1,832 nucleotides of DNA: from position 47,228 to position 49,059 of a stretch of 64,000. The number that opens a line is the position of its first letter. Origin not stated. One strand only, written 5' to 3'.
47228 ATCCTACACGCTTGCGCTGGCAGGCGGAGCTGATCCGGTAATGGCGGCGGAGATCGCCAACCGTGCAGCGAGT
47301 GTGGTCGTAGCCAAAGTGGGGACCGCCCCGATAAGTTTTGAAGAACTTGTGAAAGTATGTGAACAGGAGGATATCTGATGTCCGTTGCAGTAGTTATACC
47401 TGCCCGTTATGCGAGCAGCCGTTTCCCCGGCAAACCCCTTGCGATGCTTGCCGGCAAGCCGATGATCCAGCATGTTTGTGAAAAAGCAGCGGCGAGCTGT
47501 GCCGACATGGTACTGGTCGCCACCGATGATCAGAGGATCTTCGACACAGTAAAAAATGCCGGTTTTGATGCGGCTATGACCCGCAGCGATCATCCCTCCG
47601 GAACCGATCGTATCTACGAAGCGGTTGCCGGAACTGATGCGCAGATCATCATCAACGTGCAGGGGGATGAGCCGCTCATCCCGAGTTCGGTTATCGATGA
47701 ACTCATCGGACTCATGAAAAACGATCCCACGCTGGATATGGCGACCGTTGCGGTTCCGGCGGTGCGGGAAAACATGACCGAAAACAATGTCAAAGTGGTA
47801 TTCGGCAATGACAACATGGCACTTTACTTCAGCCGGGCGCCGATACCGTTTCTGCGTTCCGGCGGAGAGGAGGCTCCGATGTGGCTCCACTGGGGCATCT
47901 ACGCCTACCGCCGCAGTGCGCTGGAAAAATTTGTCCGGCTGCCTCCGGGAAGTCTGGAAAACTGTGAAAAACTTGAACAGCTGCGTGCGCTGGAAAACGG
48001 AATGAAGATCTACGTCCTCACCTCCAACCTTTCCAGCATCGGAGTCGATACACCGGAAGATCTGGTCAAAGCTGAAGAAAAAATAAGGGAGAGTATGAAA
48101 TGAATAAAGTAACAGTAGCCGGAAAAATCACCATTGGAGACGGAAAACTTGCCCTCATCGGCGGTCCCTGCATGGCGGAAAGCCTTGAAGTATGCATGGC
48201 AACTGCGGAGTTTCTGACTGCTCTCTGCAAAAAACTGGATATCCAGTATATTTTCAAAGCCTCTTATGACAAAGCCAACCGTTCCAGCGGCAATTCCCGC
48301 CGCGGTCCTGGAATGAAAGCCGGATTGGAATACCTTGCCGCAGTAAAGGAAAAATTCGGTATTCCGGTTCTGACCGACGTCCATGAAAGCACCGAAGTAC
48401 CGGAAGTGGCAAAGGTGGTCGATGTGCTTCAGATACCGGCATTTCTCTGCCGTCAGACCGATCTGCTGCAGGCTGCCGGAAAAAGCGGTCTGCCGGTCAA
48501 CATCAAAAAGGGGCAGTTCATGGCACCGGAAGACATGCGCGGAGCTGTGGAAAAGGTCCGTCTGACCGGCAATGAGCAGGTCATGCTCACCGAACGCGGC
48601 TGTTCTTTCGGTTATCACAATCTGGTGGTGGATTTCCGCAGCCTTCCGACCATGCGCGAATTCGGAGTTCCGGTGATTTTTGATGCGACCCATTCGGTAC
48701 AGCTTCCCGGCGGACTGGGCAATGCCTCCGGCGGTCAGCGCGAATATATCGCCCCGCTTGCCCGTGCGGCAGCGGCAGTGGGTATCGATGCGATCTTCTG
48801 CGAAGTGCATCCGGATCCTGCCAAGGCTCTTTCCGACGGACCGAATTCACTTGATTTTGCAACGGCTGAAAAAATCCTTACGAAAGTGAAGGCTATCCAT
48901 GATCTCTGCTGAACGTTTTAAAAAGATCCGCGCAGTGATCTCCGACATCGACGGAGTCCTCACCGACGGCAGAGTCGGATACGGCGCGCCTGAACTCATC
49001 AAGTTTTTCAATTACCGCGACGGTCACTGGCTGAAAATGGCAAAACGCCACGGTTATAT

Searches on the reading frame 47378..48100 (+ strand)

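Call 39: search_protein_families(library=pfam, proteins=[window:47378-48100:+], max_evalue=0.001)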
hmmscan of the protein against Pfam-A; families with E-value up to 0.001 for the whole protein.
window:47378-48100:+ (241 aa): 3 families
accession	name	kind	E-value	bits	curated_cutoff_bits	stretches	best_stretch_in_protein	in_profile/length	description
PF02348.25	CTP_transf_3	-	1.1e-57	195.7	22.6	1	4-211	1-217/217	Cytidylyltransferase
PF12804.13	NTP_transf_3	-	4.1e-10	40.5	27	1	13-145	9-128/160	MobA-like NTP transferase domain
PF01983.22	CofC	-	0.00021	21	22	0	203-230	153-180/217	Guanylyl transferase CofC like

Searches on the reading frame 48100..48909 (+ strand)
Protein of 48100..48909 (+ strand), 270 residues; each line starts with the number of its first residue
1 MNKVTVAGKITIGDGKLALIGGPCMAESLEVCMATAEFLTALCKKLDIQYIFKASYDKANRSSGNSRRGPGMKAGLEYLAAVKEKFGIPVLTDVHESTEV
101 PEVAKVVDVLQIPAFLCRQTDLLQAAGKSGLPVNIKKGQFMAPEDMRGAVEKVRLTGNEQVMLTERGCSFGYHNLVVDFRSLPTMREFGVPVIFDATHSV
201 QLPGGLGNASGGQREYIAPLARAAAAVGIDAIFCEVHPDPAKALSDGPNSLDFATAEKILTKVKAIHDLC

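Call 39: search_protein_families(library=pfam, proteins=[window:48100-48909:+], max_evalue=0.001)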
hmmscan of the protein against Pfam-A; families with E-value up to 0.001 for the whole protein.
window:48100-48909:+ (270 aa): 1 family
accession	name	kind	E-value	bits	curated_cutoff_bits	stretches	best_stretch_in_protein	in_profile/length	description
PF00793.26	DAHP_synth_1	-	2.4e-71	240.3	25.5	1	5-264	5-262/270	DAHP synthetase I family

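Call 43: list_cluster_members(proteins=[window:48100-48909:+, window:47378-48100:+, window:57675-59945:+, window:59962-61017:+, window:61233-62291:+])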
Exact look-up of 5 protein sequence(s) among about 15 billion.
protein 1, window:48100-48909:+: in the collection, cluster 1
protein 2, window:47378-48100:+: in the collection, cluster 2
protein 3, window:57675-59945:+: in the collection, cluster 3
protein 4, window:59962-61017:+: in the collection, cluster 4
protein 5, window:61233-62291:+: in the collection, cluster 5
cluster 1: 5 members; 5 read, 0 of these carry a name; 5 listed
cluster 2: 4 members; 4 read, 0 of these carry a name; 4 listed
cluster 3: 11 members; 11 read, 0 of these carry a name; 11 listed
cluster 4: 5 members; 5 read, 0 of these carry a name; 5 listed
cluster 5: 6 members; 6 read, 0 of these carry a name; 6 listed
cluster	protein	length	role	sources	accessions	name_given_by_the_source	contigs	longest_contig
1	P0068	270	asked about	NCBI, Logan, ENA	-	-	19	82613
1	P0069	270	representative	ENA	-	-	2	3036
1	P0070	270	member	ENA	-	-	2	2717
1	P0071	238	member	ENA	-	-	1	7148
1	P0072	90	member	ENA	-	-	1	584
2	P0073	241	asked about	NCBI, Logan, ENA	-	-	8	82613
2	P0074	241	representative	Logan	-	-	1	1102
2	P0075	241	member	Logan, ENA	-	-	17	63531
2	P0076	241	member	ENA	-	-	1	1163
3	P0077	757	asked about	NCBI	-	-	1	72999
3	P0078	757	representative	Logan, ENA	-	-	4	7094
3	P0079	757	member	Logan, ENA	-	-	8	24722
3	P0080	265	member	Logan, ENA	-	-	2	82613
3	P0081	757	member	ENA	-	-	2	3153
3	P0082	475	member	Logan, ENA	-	-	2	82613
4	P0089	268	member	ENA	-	-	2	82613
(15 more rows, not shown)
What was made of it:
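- The 352-aa allele occurs on a single NCBI contig (call 43).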

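Call 45: find_encoding_contigs(protein=P0089, flank=4000, max_places=3)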
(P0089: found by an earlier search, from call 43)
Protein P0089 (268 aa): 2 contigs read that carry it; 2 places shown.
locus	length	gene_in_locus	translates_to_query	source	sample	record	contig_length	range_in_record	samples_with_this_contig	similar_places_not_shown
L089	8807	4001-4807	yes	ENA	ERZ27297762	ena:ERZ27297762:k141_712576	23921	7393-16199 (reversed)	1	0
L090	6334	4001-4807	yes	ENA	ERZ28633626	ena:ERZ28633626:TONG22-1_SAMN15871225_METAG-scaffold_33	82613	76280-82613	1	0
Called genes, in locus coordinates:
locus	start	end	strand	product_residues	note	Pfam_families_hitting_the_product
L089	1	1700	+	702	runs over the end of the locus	PF16126:DUF4838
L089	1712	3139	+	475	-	PF23023:Anti-Pycsar_Apyc1, PF00149:Metallophos (faint), PF00753:Lactamase_B, PF12706:Lactamase_B_2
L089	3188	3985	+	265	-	-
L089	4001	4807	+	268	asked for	PF07596:SBP_bac_10 (weak)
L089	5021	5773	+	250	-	-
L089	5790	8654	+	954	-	PF00561:Abhydrolase_1 (faint), PF12146:Hydrolase_4 (faint)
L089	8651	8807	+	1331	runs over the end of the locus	PF13320:GH123_cat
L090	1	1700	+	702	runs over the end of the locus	PF16126:DUF4838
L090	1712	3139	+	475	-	PF23023:Anti-Pycsar_Apyc1, PF00149:Metallophos (faint), PF00753:Lactamase_B, PF12706:Lactamase_B_2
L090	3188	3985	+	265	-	-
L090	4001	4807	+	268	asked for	PF07596:SBP_bac_10 (weak)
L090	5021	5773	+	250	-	-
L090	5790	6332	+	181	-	?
